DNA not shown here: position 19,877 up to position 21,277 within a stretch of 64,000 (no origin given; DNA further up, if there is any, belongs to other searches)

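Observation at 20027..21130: Degenerate LMW-PTP/ArsC-like domain (nucleophile Cys to Ser) fused to a C-terminal J-domain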

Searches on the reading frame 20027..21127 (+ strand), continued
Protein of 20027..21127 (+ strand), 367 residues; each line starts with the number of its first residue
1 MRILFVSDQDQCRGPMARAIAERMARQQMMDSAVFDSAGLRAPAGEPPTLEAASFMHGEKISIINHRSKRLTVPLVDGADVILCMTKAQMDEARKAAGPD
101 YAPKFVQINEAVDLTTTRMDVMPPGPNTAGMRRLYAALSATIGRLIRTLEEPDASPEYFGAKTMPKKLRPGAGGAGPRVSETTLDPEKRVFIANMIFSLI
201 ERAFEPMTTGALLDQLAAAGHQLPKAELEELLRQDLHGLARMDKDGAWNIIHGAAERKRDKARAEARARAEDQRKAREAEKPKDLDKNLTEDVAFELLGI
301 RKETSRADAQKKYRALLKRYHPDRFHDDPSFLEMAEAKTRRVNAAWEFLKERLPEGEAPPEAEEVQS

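Call 24: fold_search(model_id=the predicted structure, library=pdb)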
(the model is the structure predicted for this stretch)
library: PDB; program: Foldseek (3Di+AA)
matches with E <= 10: 1227; with E <= 0.001: 92
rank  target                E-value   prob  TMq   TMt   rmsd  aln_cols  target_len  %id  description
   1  4kk4                  9.8e-12  1.00  0.39  0.92   1.6       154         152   27  YwlE arginine phosphatase - C7S mutant with phosphorylated active site serine (released 2013-07-03)
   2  4kk3                  2.8e-11  1.00  0.39  0.92   1.8       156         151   26  YwlE arginine phosphatase - wildtype (released 2013-07-03)
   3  4etn                  3.1e-11  1.00  0.38  0.93   1.6       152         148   26  Crystal structure of YwlE mutant from Bacillus subtilis (released 2012-06-20)
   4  4egs_A                4.3e-11  1.00  0.38  0.92   1.5       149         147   33  Crystal Structure Analysis of Low Molecular Weight Protein Tyrosine Phosphatase from T. tengcongensis (released 2012-10-03)
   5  4pic_A                7.4e-11  1.00  0.37  0.85   1.9       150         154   28  YwlE arginine phosphatase from Geobacillus stearothermophilus (released 2014-05-28)
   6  4etm_B                6.7e-10  1.00  0.38  0.85   2.5       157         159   22  Crystal structure of YfkJ from Bacillus subtilis (released 2012-10-24)
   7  7dhd_A                1.5e-09  1.00  0.35  0.82   2.4       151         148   22  Vibrio vulnificus Wzb (released 2021-01-20)
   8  7btg                  1.8e-09  1.00  0.37  0.84   2.4       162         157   20  Crystal structure of DARP, drosophila arginine phosphatase (released 2021-01-13)
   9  3jvi                  1.9e-09  1.00  0.38  0.87   2.1       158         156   22  Product state mimic crystal structure of protein tyrosine phosphatase from Entamoeba histolytica (released 2009-09-22)
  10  2wmy_C                2.0e-09  1.00  0.36  0.89   1.9       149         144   17  Crystal structure of the tyrosine phosphatase Wzb from Escherichia coli K30 in complex with sulphate. (released 2009-07-21)
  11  4d74                  2.0e-09  1.00  0.36  0.85   1.8       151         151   19  1.57 A crystal structure of erwinia amylovora tyrosine phosphatase amsI (released 2016-01-20)
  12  7dhf_A                2.1e-09  1.00  0.35  0.84   2.1       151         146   21  Vibrio vulnificus Wzb in complex with benzylphosphonate (released 2021-01-20)
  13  2wmy_F                2.6e-09  1.00  0.37  0.90   1.9       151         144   18  Crystal structure of the tyrosine phosphatase Wzb from Escherichia coli K30 in complex with sulphate. (released 2009-07-21)
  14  7dhe_A                2.6e-09  1.00  0.35  0.84   2.1       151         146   21  Vibrio vulnificus Wzb in complex with benzylphosphonate (released 2021-01-20)
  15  2wmy_B                3.1e-09  1.00  0.35  0.88   1.9       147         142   17  Crystal structure of the tyrosine phosphatase Wzb from Escherichia coli K30 in complex with sulphate. (released 2009-07-21)
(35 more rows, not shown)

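Call 29: find_related_loci(query=A1, collection=genome_contigs, flank=6000)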
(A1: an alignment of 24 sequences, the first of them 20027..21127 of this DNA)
Query A1 (367 aa) in genome_contigs; peptide patterns used: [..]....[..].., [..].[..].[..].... (x = any residue, [..] = any of these).
219 stretches matched a pattern; 53 encode a relative of the query (tblastn E <= 1e-3); 53 distinct loci.
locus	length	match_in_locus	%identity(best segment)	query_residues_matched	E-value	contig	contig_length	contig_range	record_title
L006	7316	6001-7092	81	1-364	0e+0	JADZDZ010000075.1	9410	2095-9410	MAG: Candidatus Sumerlaeota bacterium isolate SJ802 c_000000421042, whole genome shotgun sequence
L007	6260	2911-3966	56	1-352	2e-128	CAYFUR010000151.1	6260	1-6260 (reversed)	MAG TPA_asm: uncultured Candidatus Sumerlaeota bacterium isolate ERP107533_co1_201 genome assembly, contig: NODE_15734_l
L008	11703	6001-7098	55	1-359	4e-126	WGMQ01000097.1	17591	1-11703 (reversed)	MAG: bacterium isolate RI_26 c_000000182547, whole genome shotgun sequence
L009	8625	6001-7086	56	1-358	1e-119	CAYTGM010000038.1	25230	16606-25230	MAG TPA_asm: uncultured Candidatus Sumerlaeota bacterium isolate SRP321284_co1_38 genome assembly, contig: NODE_2249_len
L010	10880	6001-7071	51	1-358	2e-118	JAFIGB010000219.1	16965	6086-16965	MAG: Candidatus Sumerlaeia bacterium isolate coassembly_bin.29 k141_86821, whole genome shotgun sequence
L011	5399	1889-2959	52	1-353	2e-117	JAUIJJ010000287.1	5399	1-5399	MAG: bacterium isolate Co_bin.308 NODE_87014_length_5399_cov_0.646244, whole genome shotgun sequence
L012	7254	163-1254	47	1-359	1e-99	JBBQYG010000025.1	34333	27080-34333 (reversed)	MAG: Candidatus Sumerlaeia bacterium isolate Co_metawrap_2154 Cmw_2154_k141_13793838_length_34333_cov_10.0000, whole gen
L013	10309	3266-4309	37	1-355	8e-62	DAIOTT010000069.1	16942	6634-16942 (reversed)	MAG TPA_asm: Candidatus Sumerlaeota bacterium isolate CTOTU7337 NODE_4049_length_16942_cov_3.299520, whole genome shotgu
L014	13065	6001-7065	35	1-357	9e-58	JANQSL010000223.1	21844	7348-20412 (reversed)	MAG: Candidatus Sumerlaeia bacterium isolate IP29b_bin.95 k99_3664667, whole genome shotgun sequence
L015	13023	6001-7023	34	1-355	4e-57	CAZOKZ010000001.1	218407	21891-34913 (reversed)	MAG TPA_asm: uncultured Candidatus Sumerlaeota bacterium isolate SRP304446_co1_162 genome assembly, contig: NODE_8_lengt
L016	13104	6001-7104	34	1-362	5e-57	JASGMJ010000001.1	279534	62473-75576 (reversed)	MAG: Candidatus Sumerlaeota bacterium isolate DJKA124_ANT21_bin.23 scaffold_0, whole genome shotgun sequence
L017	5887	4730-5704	35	1-353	6e-51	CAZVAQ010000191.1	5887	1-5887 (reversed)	MAG TPA_asm: uncultured Candidatus Sumerlaeota bacterium isolate SRP268622_co1_110 genome assembly, contig: NODE_33870_l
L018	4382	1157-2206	35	1-353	3e-50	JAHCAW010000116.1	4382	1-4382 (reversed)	MAG: Candidatus Sumerlaeia bacterium isolate ACE_SUM1 SUM1_116, whole genome shotgun sequence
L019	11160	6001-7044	36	1-355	4e-57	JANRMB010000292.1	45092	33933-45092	MAG: Candidatus Sumerlaeia bacterium isolate bins.237 k141_3093755, whole genome shotgun sequence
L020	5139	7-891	32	55-355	5e-41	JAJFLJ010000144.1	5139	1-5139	MAG: Candidatus Sumerlaeota bacterium isolate OFTM212 OFTM212_143, whole genome shotgun sequence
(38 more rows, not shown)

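Call 32: search_protein_families(library=pfam, proteins=[L013:2644-3174:-, L013:4493-5983:+, L013:6140-7033:+, L013:7030-7611:+, L013:987-1496:-, L013:1666-2601:+, L013:3266-4309:+], max_evalue=1)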
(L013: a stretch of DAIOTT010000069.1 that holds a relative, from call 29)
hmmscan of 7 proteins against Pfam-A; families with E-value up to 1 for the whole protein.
L013:2644-3174:- (176 aa): 1 family
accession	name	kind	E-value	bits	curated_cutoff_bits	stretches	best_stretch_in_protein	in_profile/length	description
PF03692.20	CxxCxxCC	-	2.9e-06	28.3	23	1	42-123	1-72/85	Putative zinc- or iron-chelating domain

L013:4493-5983:+ (496 aa): 5 families
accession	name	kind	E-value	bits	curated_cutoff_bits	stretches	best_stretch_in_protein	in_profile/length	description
PF08529.16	NusA_N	-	5.7e-28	98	23.8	1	18-135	4-119/119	NusA N-terminal domain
PF13184.12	KH_5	-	2.3e-25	89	27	1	240-307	1-68/69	NusA-like KH domain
PF23095.1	KH_NusA_C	-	0.00037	20.9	34.2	1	316-351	2-37/59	Transcription termination/antitermination protein NusA, KH domain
PF13083.13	KH_KhpA-B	-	0.022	15.1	32.1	1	301-336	17-52/73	KhpA/KhpB, KH domain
PF17944.6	Arg_decarbox_C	-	0.22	12.5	23.3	1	106-147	8-47/51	Arginine decarboxylase C-terminal helical extension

L013:6140-7033:+ (297 aa): 8 families
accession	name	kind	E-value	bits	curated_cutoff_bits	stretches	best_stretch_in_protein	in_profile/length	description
PF00515.34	TPR_1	-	2.8e-05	24.2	27.8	1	73-89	17-33/34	Tetratricopeptide repeat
PF20308.4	TPR-S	-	0.0007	20.6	27.6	1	17-93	25-93/102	Tetratricopeptide Repeats-Sensor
PF07719.23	TPR_2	-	0.0012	19.2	27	1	73-89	17-33/34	Tetratricopeptide repeat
PF13432.12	TPR_16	-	0.0032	18.3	32.7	0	73-89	13-29/65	Tetratricopeptide repeat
PF13428.12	TPR_14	-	0.0037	18.2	23.5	1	13-50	4-41/44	Tetratricopeptide repeat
PF13181.12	TPR_8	-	0.036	14.7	25.7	1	72-89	16-33/34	Tetratricopeptide repeat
PF14559.12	TPR_19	-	0.081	13.7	25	0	73-97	7-30/68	Tetratricopeptide repeat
PF05192.23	MutS_III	-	0.36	11.6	34.1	1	10-170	104-189/194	MutS domain III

L013:7030-7611:+ (193 aa): 2 families
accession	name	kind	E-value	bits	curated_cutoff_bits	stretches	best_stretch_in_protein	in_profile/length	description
PF00117.34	GATase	-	8.5e-61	205.4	22.8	1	3-186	1-187/190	Glutamine amidotransferase class-I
PF07722.19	Peptidase_C26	-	2.5e-07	31.1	20.5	1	69-171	102-219/219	Peptidase C26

L013:987-1496:- (169 aa): 1 family
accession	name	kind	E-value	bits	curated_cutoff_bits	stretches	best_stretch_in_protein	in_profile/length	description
PF00731.26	AIRC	-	2.6e-62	209.2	30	1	8-155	2-147/148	AIR carboxylase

L013:1666-2601:+ (311 aa): 1 family
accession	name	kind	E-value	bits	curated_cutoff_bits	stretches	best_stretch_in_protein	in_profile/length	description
PF12778.12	PXPV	-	0.061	13.7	23.1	1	118-138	3-21/22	PXPV repeat (3 copies)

L013:3266-4309:+ (348 aa): 2 families
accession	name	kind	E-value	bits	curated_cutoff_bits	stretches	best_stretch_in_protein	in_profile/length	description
PF01451.26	LMWPc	-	1.8e-12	48.1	23.2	1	3-148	1-143/144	Low molecular weight phosphotyrosine protein phosphatase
PF00226.36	DnaJ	-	4.4e-06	27.1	27.8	1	289-343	4-54/63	DnaJ domain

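Call 63: search_protein_families(library=pfam, proteins=[P0037, P0039, P0038, P0044, P0046, P0031, P0030], max_evalue=0.01)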
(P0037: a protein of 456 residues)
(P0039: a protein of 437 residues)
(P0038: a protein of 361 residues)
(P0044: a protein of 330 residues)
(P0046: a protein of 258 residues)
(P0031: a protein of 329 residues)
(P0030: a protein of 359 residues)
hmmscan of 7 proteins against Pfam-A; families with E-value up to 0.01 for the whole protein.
P0037 (456 aa): 2 families
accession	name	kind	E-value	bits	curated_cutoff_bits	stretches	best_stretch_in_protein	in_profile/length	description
PF00226.36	DnaJ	-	2.8e-11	43.8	27.8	1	394-453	2-57/63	DnaJ domain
PF01451.26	LMWPc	-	8e-07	29.8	23.2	1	4-109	1-107/144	Low molecular weight phosphotyrosine protein phosphatase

P0039 (437 aa): 2 families
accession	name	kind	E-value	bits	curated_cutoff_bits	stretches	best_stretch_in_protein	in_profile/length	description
PF00226.36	DnaJ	-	3.8e-11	43.4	27.8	1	378-429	4-51/63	DnaJ domain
PF01451.26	LMWPc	-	5.9e-06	27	23.2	1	10-104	8-103/144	Low molecular weight phosphotyrosine protein phosphatase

P0038 (361 aa): 2 families
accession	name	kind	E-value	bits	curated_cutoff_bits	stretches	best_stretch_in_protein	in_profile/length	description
PF01451.26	LMWPc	-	5e-13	49.9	23.2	1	14-128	2-118/144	Low molecular weight phosphotyrosine protein phosphatase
PF00226.36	DnaJ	-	2.9e-10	40.5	27.8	1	303-355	5-53/63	DnaJ domain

P0044 (330 aa): 1 family
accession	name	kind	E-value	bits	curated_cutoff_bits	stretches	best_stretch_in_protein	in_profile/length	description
PF01451.26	LMWPc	-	1.3e-24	87.5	23.2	1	18-158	1-141/144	Low molecular weight phosphotyrosine protein phosphatase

P0046 (258 aa): 1 family
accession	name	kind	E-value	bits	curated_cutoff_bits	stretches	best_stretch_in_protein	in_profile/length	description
PF01451.26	LMWPc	-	2.4e-23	83.4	23.2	1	11-153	1-143/144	Low molecular weight phosphotyrosine protein phosphatase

P0031 (329 aa): 2 families
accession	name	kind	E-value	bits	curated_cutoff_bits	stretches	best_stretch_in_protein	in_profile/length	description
PF01451.26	LMWPc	-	1.6e-14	54.7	23.2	1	3-148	1-143/144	Low molecular weight phosphotyrosine protein phosphatase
PF00226.36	DnaJ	-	1.2e-05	25.8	27.8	1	268-310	4-50/63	DnaJ domain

P0030 (359 aa): 2 families
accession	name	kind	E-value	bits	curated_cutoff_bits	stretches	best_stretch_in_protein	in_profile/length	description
PF01451.26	LMWPc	-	6.1e-11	43.1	23.2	1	3-146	1-141/144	Low molecular weight phosphotyrosine protein phosphatase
PF00226.36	DnaJ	-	3.4e-09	37.1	27.8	1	300-355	4-55/63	DnaJ domain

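Call 64: list_cluster_members(proteins=[P0030, P0031, P0037, P0038, P0039, P0044, P0046, P0025, P0028])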
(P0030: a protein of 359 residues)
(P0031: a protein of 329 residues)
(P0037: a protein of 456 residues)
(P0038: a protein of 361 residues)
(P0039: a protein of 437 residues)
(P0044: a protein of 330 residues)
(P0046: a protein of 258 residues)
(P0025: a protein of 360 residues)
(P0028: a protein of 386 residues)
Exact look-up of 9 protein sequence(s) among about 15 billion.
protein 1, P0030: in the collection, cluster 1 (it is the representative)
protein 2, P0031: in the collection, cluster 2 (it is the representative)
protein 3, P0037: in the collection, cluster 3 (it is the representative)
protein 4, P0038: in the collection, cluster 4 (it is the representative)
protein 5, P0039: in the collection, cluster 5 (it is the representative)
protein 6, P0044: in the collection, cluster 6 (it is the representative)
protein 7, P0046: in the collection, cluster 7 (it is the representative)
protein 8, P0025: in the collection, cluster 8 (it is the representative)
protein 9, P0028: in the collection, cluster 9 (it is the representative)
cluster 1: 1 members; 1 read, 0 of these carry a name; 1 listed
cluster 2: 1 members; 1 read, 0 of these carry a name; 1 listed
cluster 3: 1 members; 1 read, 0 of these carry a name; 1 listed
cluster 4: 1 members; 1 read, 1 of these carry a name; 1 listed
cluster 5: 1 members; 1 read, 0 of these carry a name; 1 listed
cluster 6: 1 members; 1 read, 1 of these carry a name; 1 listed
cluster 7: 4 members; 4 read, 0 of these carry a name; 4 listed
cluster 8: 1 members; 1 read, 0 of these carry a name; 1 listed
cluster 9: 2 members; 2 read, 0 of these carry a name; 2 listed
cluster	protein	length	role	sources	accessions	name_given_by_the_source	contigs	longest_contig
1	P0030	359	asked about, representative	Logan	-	-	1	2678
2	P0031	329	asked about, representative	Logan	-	-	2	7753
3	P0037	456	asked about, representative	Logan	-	-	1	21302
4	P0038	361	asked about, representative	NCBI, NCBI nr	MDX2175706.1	MAG: DnaJ domain-containing protein [Candidatus Sumerlaeia bacterium] | DnaJ domain-containing protein [Candidatus Sumerlaeia bacterium]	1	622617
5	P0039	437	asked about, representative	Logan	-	-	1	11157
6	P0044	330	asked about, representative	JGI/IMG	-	protein-tyrosine phosphatase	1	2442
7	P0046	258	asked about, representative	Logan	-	-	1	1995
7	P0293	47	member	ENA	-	-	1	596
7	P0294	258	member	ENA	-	-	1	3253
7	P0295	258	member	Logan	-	-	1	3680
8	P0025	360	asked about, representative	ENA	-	-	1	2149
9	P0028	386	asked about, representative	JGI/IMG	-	-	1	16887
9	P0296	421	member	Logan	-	-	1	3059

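Call 65: find_encoding_contigs(protein=P0038, flank=10000, max_places=1)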
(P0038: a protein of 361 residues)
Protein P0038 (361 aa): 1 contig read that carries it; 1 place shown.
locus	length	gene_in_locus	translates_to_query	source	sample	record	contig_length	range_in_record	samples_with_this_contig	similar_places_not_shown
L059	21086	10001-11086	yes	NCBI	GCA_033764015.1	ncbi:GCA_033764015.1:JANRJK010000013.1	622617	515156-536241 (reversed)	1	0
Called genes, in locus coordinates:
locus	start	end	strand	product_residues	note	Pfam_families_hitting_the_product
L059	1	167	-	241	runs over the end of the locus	PF00005:ABC_tran, PF02463:SMC_N (faint), PF13304:AAA_21 (faint)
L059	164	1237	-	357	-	PF25919:BSH_CusB (faint), PF25917:BSH_RND (weak), PF25984:BSH_YknX (faint)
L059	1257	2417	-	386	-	PF12704:MacB_PCD (weak), PF02687:FtsX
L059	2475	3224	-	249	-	PF00440:TetR_N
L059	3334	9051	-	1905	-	PF05048:NosD (faint), PF13229:Beta_helix (weak)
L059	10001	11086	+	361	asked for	PF01451:LMWPc, PF00226:DnaJ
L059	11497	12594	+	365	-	PF00988:CPSase_sm_chain, PF00117:GATase, PF07722:Peptidase_C26 (weak)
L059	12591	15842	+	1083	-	PF25596:CPSase_L_D1, PF02222:ATP-grasp, PF02786:CPSase_L_D2, PF07478:Dala_Dala_lig_C (weak), PF02787:CPSase_L_D3, PF25596:CPSase_L_D1, PF02786:CPSase_L_D2, PF02142:MGS, +3 more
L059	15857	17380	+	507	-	PF00117:GATase, PF07722:Peptidase_C26 (weak), PF02540:NAD_synthase (faint), PF00958:GMP_synt_C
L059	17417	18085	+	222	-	-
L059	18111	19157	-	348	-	PF03102:NeuB, PF08666:SAF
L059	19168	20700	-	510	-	PF00534:Glycos_transf_1 (weak), PF13692:Glyco_trans_1_4 (weak), PF13302:Acetyltransf_3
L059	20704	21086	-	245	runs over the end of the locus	PF02348:CTP_transf_3, PF12804:NTP_transf_3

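Call 66: find_encoding_contigs(protein=P0037, flank=10000, max_places=1)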
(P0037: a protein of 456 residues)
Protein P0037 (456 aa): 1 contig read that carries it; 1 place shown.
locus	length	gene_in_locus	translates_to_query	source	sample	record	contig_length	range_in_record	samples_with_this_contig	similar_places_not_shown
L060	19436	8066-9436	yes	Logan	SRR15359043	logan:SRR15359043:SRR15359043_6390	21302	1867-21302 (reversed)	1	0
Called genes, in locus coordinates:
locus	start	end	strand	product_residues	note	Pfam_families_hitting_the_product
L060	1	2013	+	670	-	?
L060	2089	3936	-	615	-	PF01807:Zn_ribbon_DnaG, PF08275:DNAG_N, PF01751:Toprim, PF13155:Toprim_2, PF13662:Toprim_4, PF10410:DnaB_bind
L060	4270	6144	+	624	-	PF05140:ResB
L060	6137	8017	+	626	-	PF01578:Cytochrom_C_asm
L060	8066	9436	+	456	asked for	PF01451:LMWPc (weak), PF00226:DnaJ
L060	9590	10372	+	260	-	PF01012:ETF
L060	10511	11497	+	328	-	PF01012:ETF, PF00766:ETF_alpha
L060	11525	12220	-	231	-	PF14103:DUF4276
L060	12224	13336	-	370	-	PF02463:SMC_N, PF11398:DUF2813 (faint), PF13175:AAA_15 (weak), PF13476:AAA_23 (weak), PF13304:AAA_21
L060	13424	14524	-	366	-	PF00730:HhH-GPD, PF00633:HHH (weak), PF00293:NUDIX, PF14815:NUDIX_4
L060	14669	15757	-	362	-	-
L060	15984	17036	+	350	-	PF01636:APH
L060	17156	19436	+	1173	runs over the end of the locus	PF00069:Pkinase, PF07714:PK_Tyr_Ser-Thr, PF07719:TPR_2 (faint), PF13424:TPR_12 (faint), PF00515:TPR_1 (faint), PF13181:TPR_8 (faint)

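Call 67: find_encoding_contigs(protein=P0039, flank=10000, max_places=1)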
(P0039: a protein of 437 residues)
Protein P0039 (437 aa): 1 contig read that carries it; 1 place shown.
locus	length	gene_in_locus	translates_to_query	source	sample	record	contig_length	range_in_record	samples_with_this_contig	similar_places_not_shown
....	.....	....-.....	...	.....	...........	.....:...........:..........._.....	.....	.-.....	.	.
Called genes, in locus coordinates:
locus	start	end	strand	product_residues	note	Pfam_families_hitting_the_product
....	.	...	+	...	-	?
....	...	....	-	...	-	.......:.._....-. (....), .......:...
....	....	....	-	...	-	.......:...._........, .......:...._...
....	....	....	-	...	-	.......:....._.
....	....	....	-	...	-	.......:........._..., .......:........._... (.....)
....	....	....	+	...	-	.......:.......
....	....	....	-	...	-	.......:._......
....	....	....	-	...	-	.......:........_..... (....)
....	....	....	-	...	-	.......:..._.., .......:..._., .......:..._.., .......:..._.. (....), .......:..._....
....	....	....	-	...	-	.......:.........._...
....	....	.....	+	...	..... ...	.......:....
